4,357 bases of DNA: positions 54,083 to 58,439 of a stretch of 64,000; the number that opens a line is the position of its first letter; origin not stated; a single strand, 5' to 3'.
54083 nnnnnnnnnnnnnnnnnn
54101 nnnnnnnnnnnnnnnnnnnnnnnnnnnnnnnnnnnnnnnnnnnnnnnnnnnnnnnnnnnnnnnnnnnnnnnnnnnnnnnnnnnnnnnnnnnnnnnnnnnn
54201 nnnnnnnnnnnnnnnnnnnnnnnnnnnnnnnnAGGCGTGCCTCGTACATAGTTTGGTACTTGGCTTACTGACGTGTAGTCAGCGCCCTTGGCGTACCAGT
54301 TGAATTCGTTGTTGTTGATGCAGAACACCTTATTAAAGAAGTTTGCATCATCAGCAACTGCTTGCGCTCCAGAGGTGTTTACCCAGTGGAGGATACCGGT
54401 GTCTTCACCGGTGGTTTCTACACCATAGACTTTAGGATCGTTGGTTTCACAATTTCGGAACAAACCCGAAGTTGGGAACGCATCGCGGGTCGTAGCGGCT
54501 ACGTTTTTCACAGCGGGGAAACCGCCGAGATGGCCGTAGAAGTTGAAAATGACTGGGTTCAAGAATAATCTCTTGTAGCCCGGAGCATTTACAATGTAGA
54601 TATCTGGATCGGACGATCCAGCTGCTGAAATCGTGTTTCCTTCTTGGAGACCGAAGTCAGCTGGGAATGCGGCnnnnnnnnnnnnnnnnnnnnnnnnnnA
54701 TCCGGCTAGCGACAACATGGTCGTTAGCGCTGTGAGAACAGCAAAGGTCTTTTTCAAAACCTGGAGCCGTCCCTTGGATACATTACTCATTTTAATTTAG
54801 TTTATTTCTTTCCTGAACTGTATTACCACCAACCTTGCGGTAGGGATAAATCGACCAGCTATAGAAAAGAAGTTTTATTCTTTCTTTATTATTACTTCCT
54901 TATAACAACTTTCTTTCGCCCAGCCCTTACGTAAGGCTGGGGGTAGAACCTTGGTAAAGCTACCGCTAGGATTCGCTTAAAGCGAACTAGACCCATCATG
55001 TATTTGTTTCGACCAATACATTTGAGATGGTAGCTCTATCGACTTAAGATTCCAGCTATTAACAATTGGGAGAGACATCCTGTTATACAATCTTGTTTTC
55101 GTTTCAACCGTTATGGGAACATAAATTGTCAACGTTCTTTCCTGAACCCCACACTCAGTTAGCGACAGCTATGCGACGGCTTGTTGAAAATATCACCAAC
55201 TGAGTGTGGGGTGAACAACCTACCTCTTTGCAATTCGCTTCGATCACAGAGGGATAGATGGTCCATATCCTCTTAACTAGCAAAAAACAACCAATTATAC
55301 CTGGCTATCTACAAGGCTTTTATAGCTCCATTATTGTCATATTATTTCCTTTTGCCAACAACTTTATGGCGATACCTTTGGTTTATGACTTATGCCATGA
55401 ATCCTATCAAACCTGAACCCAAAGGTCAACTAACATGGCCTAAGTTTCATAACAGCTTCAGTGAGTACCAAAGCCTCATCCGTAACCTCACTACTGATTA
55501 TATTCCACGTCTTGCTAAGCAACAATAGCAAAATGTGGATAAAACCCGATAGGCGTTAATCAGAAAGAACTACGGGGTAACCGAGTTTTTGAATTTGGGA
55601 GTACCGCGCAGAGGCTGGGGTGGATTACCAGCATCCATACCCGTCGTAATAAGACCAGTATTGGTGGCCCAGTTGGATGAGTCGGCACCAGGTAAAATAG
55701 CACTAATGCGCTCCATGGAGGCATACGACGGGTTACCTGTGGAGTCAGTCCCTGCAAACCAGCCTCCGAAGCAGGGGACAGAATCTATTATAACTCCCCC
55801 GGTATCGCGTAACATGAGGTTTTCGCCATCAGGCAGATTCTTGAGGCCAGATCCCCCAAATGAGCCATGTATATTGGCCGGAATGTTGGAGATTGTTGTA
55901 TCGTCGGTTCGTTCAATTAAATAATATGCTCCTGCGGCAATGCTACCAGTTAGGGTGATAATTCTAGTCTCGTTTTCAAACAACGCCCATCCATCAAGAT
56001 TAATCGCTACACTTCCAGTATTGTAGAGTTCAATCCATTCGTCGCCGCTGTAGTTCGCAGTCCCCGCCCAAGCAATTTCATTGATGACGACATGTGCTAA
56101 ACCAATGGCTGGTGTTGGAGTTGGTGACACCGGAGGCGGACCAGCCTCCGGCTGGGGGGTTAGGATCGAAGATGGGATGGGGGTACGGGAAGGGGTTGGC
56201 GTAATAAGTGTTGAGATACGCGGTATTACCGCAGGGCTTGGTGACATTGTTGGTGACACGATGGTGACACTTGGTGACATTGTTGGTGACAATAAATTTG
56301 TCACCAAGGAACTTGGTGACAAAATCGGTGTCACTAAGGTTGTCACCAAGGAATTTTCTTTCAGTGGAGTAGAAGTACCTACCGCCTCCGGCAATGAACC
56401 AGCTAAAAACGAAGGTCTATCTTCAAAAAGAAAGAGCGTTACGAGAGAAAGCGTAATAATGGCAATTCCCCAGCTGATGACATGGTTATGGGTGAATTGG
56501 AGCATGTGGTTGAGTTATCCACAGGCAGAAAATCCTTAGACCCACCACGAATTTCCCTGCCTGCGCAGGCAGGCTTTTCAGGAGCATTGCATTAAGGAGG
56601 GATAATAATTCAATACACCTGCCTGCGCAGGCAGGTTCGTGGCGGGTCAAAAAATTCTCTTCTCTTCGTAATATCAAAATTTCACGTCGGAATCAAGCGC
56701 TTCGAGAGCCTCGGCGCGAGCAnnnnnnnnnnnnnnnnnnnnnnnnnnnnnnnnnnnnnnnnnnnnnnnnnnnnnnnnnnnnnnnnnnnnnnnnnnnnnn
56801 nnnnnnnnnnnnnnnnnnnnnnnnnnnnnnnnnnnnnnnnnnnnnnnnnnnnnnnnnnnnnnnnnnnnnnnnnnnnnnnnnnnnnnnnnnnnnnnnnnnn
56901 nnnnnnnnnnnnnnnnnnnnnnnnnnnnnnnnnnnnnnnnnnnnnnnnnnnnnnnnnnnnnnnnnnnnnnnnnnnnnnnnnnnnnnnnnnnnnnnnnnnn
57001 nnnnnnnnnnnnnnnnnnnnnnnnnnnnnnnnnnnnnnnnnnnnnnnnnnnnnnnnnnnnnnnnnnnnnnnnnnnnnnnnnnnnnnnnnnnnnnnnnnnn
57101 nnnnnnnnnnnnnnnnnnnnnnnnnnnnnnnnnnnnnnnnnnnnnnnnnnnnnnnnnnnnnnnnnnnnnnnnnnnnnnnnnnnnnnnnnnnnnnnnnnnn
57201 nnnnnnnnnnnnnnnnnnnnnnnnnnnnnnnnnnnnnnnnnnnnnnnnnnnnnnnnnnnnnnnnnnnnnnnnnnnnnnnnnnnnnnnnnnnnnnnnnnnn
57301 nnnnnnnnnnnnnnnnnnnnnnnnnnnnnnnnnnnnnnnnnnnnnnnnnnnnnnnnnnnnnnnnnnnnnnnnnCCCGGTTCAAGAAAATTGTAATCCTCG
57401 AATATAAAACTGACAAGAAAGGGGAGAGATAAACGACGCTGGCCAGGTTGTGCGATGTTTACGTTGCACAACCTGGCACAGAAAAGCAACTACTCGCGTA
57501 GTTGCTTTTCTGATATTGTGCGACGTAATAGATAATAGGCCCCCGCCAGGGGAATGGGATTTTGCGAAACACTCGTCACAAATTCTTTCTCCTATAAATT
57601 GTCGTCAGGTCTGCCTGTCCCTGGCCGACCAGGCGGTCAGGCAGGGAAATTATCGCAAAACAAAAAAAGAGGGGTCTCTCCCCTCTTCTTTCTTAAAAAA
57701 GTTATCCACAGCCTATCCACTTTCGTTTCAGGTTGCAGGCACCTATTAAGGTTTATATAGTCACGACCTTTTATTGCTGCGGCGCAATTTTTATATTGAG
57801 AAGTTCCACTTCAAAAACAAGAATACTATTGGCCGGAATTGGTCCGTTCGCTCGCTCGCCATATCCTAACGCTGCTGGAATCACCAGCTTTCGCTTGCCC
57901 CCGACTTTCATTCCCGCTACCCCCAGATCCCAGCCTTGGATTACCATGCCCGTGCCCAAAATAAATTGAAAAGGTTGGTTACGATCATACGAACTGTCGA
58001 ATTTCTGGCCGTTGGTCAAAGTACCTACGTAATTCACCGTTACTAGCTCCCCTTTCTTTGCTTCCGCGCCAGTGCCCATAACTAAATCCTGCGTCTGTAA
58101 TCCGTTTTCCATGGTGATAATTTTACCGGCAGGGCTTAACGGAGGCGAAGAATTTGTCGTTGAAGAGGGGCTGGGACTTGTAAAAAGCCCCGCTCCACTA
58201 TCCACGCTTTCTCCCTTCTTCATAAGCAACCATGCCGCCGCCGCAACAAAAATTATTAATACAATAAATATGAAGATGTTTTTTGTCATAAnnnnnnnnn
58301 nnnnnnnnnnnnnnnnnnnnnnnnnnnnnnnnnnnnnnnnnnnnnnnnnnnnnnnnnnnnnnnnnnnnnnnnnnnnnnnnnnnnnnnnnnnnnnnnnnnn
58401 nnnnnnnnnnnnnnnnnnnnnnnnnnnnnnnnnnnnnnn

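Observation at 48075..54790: Cluster of four secreted surface proteins built from shuffled shared modules, including a 1126-aa giant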

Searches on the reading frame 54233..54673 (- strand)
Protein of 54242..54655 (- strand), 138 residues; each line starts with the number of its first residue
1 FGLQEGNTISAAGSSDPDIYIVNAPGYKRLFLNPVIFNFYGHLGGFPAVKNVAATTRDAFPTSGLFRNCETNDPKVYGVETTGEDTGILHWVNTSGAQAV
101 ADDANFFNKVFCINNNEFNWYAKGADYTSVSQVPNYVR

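Call 14: find_homologous_proteins(query=window:54242-54655:-, max_evalue=0.001)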
Query seq(138 aa) (138 aa): 151 proteins with E <= 0.001 among 154 candidates; the best 120 are listed.
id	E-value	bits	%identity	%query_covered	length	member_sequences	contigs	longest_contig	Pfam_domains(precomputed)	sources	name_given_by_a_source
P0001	3.8e-74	265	83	100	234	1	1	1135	-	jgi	jgi:hypothetical protein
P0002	3.0e-73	262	84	100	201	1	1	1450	-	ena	-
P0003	5.6e-73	261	83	100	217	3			-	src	-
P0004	1.7e-72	260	82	100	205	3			-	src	-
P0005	2.8e-72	259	82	100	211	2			-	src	-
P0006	4.7e-71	255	81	100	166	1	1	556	-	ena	-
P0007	7.9e-71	254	80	100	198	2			-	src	-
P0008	1.0e-69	251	81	100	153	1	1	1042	-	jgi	jgi:hypothetical protein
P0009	3.3e-69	249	78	100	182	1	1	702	-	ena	-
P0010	5.8e-69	248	83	93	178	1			-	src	-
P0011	1.5e-68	247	78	100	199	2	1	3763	-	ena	-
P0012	4.9e-68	245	82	93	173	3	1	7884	-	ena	-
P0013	9.3e-68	244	82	94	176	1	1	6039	-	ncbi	ncbi:MAG: hypothetical protein UY36_C0019G0007, partial [Parcubacteria group bacterium GW2011_GWA1_4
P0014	1.5e-67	244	78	99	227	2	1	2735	PF08239.18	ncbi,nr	ncbi:MAG: SH3 domain-containing protein, partial [Candidatus Yanofskybacteria bacterium]|nr:SH3 doma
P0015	8.9e-67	241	78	100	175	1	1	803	-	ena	-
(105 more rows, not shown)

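Call 21: predict_structure(alignment_id=A1)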
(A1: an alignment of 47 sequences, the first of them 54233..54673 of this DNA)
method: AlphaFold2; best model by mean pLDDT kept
length: 147 residues; sequences in the alignment: 47
mean_pLDDT: 95.1   pTM: 0.87
mean pLDDT of the five models: 95.1, 94.2, 94.1, 93.3, 93.2
residues with pLDDT >= 90: 134; 70-90: 10; 50-70: 2; < 50: 1
segments of 3 or more residues with pLDDT < 50: none
pLDDT, mean of each block of 10 residues (from residue 1): 95 95 94 97 96 96 96 96 95 97 97 98 98 97 72
secondary structure, 60 per line:
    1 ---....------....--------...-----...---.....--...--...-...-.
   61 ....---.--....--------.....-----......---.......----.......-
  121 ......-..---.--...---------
elements in order: H4-7 E14-17 E26-28 E34-36 H40-44 E56-58 H60-64 E71-74 E83-87 E93-98 H102-108 E116-119 H121-126

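Call 24: fold_search(model_id=the predicted structure, library=pdb)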
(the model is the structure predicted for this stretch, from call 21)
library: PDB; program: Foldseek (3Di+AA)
matches with E <= 10: 202; with E <= 0.001: 0
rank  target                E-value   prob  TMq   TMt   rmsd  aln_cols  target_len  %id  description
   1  6sgy_A                2.7e-01  0.15  0.28  0.13  14.0       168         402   14  Structure of EccB3 dimer from the ESX-3 core complex (released 2019-10-09)
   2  3x3n                  4.5e-01  0.16  0.28  0.12  16.1       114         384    8  Crystal structure of EccB1 of Mycobacterium tuberculosis in spacegroup P21 (released 2015-12-09)
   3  9kzu_SH               4.5e-01  0.04  0.16  0.13  17.1       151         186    8  Cryo-EM structure of the HCV IRES-dependently initiated CMV-stalled 80S ribosome (non-rotated state) in complexed wit (released 2025-12-03)
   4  7ls2_t                9.6e-01  0.02  0.13  0.11  16.9       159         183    9  80S ribosome from mouse bound to eEF2 (Class I) (released 2021-11-03)
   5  4goq_A                1.2e+00  0.10  0.20  0.25   6.0        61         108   11  Crystal structure of a DUF1491 family protein (CC_1065) from Caulobacter crescentus CB15 at 1.87 A resolution (released 2012-09-19)
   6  8scb_HH               1.3e+00  0.02  0.16  0.14  17.1       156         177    6  Terminating ribosome with SRI-41315 (released 2023-12-27)
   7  4goq_D                1.4e+00  0.09  0.20  0.25   6.0        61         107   11  Crystal structure of a DUF1491 family protein (CC_1065) from Caulobacter crescentus CB15 at 1.87 A resolution (released 2012-09-19)
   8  1t44_G                1.4e+00  0.02  0.14  0.14  16.9        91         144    8  Structural basis of actin sequestration by thymosin-B4: Implications for arp2/3 activation (released 2004-09-07)
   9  7qca_SH0              1.5e+00  0.01  0.15  0.14  16.0       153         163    9  Spraguea lophii ribosome (released 2022-11-30)
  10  8xmf_A                1.6e+00  0.02  0.14  0.08  13.3       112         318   12  Cryo-EM structure of human ZnT1 WT at a low PH, in the presence of zinc, determined in an inward-facing conformation. (released 2024-10-30)
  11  7r4x_H                1.7e+00  0.02  0.15  0.12  16.9       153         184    8  Cryo-EM reconstruction of the human 40S ribosomal subunit - Full map (released 2023-02-22)
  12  7y5h_A                1.8e+00  0.04  0.14  0.08   9.3        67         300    9  Cryo-EM structure of a eukaryotic ZnT8 at a low pH (released 2022-12-14)
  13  1c0f_S                2.1e+00  0.02  0.13  0.14   8.7        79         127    8  CRYSTAL STRUCTURE OF DICTYOSTELIUM CAATP-ACTIN IN COMPLEX WITH GELSOLIN SEGMENT 1 (released 2000-03-01)
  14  3tu5_B                2.1e+00  0.02  0.14  0.14  16.7        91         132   11  Actin complex with Gelsolin Segment 1 fused to Cobl segment (released 2012-09-26)
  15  3wb9_A                2.2e+00  0.06  0.16  0.09   8.6        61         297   11  Crystal Structures of meso-diaminopimelate dehydrogenase from Symbiobacterium thermophilum (released 2014-03-26)
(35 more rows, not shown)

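Call 40: search_protein_representatives(alignment_id=A1)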
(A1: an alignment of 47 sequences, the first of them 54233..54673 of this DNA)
Query: 47 sequences, 201 profile positions. Proteins with E-value up to 0.001 (for the whole library): 1424; up to 1e-10: 1077; up to 1e-30: 335. The best 150 are listed.
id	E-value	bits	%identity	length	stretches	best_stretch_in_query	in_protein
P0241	9.1e-104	361.5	-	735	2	30-183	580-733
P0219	5.4e-89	313.3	-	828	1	9-191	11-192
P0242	5.8e-87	306.7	-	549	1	11-187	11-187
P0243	1.5e-86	305.3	-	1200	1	3-192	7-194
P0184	1.3e-85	302.3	-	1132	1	10-187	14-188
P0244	3.5e-85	300.9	-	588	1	23-193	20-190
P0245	1.4e-84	298.9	-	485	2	38-188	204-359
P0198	4.0e-83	294.2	-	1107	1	8-191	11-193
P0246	8.7e-83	293.0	-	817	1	4-191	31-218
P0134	1.2e-82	292.6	-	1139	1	1-185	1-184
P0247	2.0e-82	291.9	-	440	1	17-188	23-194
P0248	2.5e-82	291.6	-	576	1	26-194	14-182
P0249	4.8e-82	290.6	-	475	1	27-188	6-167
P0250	2.5e-81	288.3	-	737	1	26-195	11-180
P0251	3.4e-81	287.9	-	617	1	22-195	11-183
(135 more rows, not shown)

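Call 44: search_protein_families(library=pfam, alignment_id=A3, max_evalue=0.001)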
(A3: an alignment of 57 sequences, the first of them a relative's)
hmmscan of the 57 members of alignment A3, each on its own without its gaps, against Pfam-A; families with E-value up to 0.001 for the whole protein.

A. member 1, P0241 (735 aa): 1 family
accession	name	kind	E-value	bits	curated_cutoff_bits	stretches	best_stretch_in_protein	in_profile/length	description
PF13385.13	Laminin_G_3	-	4.4e-13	50.1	27.6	1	234-316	77-151/151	Concanavalin A-like lectin/glucanases superfamily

B. families by the number of members that match (of 57 scanned): 48 families (the first 25 are shown)
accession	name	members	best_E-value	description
PF10342.15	Kre9_KNH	9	2e-19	Kre9/KNH-like N-terminal Ig-like domain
PF01471.23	PG_binding_1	8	2.6e-14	Putative peptidoglycan binding domain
PF00041.27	fn3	6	1.7e-27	Fibronectin type III domain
PF13620.12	CarboxypepD_reg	4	1.3e-44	Carboxypeptidase regulatory-like domain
PF16656.11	Pur_ac_phosph_N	4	2.9e-17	Purple acid Phosphatase, N-terminal domain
PF07648.20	Kazal_2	3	2.3e-07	Kazal-type serine protease inhibitor domain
PF12768.13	Rax2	2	9e-34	Rax2 C-terminal beta propeller domain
PF13385.13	Laminin_G_3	2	5.6e-23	Concanavalin A-like lectin/glucanases superfamily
PF17164.10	DUF5122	2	6.4e-19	Domain of unknown function (DUF5122) beta-propeller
PF18911.6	PKD_4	2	2e-13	PKD domain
PF00050.26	Kazal_1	2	8.2e-10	Kazal-type serine protease inhibitor domain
PF00801.26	PKD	2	3.3e-09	PKD domain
PF18370.7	RGI_lyase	2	2e-07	Rhamnogalacturonan I lyases beta-sheet domain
PF14610.12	Psg1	2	1.6e-05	Ykl077w/Psg1 (Pma1 Stabilization in Golgi)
PF00082.27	Peptidase_S8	1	5.9e-54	Subtilase family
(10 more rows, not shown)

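Call 46: search_solved_structures(query=A1, max_evalue=10)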
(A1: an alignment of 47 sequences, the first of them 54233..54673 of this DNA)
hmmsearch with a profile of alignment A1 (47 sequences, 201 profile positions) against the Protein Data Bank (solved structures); distinct sequences matched with E-value up to 10: 3.
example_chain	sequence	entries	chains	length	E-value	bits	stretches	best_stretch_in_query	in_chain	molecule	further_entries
8jsz_A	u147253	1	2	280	0.32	13.6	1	148-186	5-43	uridylate cyclase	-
7pkt_j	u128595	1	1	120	0.56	12.9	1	79-113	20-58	uL14m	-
28jw_C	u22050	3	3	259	1.7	11.3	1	35-72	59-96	Large ribosomal subunit protein uL3c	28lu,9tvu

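Call 62: fold_search(model_id=the predicted structure, library=viral)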
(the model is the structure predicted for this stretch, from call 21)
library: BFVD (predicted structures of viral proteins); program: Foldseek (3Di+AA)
matches with E <= 10: 269; with E <= 0.001: 0
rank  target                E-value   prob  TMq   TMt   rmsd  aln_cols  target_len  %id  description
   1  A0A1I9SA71            7.0e-03  0.92  0.32  0.40  10.1       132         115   14  Uncharacterized protein [Rhodococcus phage Weasels2]
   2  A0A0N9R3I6            1.9e-02  0.80  0.34  0.17   7.4       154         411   12  Uncharacterized protein [Chrysochromulina ericina virus CeV-01B]
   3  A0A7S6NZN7            3.6e-02  0.98  0.32  0.08   3.8        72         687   15  (no name in the UniProt tables at hand)
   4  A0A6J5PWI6            1.1e-01  0.96  0.32  0.41   2.5        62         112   21  Uncharacterized protein [uncultured Caudovirales phage]
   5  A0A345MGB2            1.1e-01  0.98  0.32  0.45   2.0        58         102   19  Uncharacterized protein [Streptomyces phage LukeCage]
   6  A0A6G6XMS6            1.3e-01  0.60  0.26  0.14   7.2        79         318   16  (no name in the UniProt tables at hand)
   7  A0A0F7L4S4            2.6e-01  0.89  0.35  0.17   5.3        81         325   14  Uncharacterized protein [uncultured marine virus]
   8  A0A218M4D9            4.5e-01  0.06  0.14  0.19   9.2        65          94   14  Uncharacterized protein [Pasteurella phage PHB01]
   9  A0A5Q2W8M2            4.8e-01  0.54  0.33  0.10   7.4        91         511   22  (no name in the UniProt tables at hand)
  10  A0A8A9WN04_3          5.4e-01  0.03  0.14  0.03  15.8       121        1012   10  (no name in the UniProt tables at hand)
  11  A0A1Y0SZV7            6.6e-01  0.06  0.17  0.06  11.3       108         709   17  Virion structural protein [Pseudomonas phage Noxifer]
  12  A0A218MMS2            7.9e-01  0.21  0.26  0.19   5.6        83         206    8  Uncharacterized protein [uncultured virus]
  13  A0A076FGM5            7.9e-01  0.12  0.24  0.24  15.4        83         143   14  Uncharacterized protein [Aureococcus anophagefferens virus]
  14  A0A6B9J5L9            1.1e+00  0.01  0.14  0.12  16.1       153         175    8  Uncharacterized protein [Vibrio phage vB_VchM_Kuja]
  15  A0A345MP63            1.2e+00  0.06  0.12  0.19  10.5        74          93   14  (no name in the UniProt tables at hand)
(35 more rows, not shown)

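Call 88: find_related_loci(query=A1, collection=viral_contigs, flank=4000)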
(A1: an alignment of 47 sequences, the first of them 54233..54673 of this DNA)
Query A1 (147 aa) in viral_contigs; peptide patterns used: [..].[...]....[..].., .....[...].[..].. (x = any residue, [..] = any of these).
47 stretches matched a pattern, but none encodes a relative of the query by tblastn (E <= 1e-3).

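Call 90: search_dna_similar(query=window:54242-54655:-, collection=phages, mode=protein, max_evalue=1, max_rows=10)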
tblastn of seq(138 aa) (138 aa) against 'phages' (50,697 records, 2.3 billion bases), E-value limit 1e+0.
Records with a match: 1; places in all: 1; records where one place covers at least 80% of the query: 0.
Best place of each record, by identity: <60% 1.
By first word of the organism name: Vibrio 1.
By host as written in the record: Vibrio coralliilyticus 58 1.
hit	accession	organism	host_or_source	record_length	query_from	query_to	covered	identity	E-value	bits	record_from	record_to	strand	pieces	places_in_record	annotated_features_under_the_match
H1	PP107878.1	Vibrio phage pVco-7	Vibrio coralliilyticus 58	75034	65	108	32%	36.4%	6e-1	35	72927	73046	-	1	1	hypothetical protein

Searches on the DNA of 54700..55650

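Call 70: search_rna_families(source=window, start=54700, end=55650, threshold=evalue, max_evalue=1)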
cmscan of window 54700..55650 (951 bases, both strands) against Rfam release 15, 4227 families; matches with E-value up to 1: 0.
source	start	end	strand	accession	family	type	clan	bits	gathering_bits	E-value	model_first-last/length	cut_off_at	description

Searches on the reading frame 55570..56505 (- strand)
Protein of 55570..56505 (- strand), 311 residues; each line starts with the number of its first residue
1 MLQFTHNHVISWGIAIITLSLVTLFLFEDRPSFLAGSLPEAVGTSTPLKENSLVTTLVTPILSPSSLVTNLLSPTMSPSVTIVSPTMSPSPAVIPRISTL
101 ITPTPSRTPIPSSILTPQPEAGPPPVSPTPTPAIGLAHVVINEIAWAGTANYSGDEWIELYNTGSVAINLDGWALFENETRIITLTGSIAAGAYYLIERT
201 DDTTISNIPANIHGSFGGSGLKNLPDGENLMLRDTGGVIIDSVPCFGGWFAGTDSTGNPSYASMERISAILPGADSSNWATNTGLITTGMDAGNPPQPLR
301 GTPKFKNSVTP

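Call 3: search_protein_families(library=pfam, proteins=[window:55570-56505:-], max_evalue=1)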
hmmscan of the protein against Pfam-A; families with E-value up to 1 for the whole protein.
window:55570-56505:- (311 aa): 1 family
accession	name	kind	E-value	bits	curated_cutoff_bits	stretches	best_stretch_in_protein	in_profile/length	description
PF00932.25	LTD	-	1e-13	52.1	34.3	1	137-243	6-105/109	Lamin Tail Domain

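Call 4: search_protein_families(library=ncbifam, proteins=[window:55570-56505:-], max_evalue=1)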
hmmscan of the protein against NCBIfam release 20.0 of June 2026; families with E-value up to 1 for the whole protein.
window:55570-56505:- (311 aa): 1 family
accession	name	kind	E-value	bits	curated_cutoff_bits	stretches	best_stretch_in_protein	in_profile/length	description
NF033680.1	exonuc_ExeM-GG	exception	0.031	12.3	1300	1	132-215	19-103/884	extracellular exonuclease ExeM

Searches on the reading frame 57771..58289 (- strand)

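Call 53: search_protein_families(library=pfam, proteins=[window:57771-58289:-], max_evalue=0.00001)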
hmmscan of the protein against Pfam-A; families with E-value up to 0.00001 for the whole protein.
window:57771-58289:- (172 aa): 1 family
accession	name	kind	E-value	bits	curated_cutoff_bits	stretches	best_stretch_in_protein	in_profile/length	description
PF00254.34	FKBP_C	-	5.2e-34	116.9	21.1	1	76-164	3-94/94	FKBP-type peptidyl-prolyl cis-trans isomerase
